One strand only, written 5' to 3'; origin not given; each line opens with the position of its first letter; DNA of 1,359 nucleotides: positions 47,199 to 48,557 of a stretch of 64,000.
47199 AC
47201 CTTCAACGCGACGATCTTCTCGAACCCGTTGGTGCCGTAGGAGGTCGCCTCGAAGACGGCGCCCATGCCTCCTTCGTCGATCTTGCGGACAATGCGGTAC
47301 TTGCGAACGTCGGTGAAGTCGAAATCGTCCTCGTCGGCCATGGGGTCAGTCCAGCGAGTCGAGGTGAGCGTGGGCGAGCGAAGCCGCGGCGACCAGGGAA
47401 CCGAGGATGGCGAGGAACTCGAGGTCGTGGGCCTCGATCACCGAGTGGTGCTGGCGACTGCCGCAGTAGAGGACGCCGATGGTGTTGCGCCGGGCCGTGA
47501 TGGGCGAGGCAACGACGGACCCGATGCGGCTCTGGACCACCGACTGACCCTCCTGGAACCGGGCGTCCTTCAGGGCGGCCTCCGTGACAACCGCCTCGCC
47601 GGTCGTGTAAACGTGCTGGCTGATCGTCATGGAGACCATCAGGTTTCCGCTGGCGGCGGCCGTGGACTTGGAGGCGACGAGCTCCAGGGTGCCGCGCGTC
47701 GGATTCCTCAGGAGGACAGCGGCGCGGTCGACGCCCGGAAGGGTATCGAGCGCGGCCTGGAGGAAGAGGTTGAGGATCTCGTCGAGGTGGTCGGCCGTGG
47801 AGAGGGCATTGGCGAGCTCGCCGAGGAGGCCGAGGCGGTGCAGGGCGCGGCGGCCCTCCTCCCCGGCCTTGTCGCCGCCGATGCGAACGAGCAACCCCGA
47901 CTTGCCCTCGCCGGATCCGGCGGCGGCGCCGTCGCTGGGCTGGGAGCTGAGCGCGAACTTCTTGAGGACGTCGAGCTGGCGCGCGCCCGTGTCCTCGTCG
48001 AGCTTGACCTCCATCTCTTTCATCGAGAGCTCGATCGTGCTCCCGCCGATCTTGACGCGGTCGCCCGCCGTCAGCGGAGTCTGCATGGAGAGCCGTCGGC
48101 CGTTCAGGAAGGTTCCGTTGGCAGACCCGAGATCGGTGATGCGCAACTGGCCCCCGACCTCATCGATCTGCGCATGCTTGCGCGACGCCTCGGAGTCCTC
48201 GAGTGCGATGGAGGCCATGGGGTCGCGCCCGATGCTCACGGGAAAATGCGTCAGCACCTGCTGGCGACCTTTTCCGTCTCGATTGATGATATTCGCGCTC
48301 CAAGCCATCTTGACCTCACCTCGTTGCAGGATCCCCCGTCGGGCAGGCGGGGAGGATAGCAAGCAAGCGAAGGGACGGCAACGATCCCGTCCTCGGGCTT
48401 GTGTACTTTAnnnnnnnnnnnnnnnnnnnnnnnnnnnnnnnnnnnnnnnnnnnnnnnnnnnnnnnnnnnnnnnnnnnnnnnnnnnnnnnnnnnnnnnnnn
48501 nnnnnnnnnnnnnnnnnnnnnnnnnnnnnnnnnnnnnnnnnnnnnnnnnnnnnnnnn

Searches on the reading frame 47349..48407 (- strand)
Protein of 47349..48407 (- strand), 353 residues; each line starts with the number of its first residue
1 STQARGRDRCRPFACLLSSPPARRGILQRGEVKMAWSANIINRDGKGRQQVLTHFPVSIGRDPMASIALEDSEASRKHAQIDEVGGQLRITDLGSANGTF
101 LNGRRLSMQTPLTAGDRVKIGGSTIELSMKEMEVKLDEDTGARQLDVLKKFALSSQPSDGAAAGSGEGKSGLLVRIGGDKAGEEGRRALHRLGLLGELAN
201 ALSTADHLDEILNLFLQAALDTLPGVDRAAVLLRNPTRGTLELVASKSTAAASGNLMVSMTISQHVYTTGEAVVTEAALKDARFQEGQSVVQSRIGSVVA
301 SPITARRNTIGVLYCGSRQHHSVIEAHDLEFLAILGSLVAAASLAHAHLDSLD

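Call 12: search_protein_families(library=pfam, proteins=[window:47349-48407:-], max_evalue=0.001)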
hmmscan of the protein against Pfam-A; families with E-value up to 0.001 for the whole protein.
window:47349-48407:- (353 aa): 5 families
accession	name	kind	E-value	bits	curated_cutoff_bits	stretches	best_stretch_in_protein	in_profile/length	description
PF00498.31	FHA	-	2.9e-18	66.5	20.7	1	57-121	1-67/67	FHA domain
PF16697.10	Yop-YscD_cpl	-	5.8e-14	52.6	33.2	1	46-127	8-90/94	Inner membrane component of T3SS, cytoplasmic domain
PF01590.32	GAF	-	1.8e-11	45.2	22.4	1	208-342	2-132/133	GAF domain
PF13185.12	GAF_2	-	1.8e-11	44.8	28.6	1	207-342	3-134/136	GAF domain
PF13492.12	GAF_3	-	5.6e-10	40.2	27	1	208-342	2-126/129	GAF domain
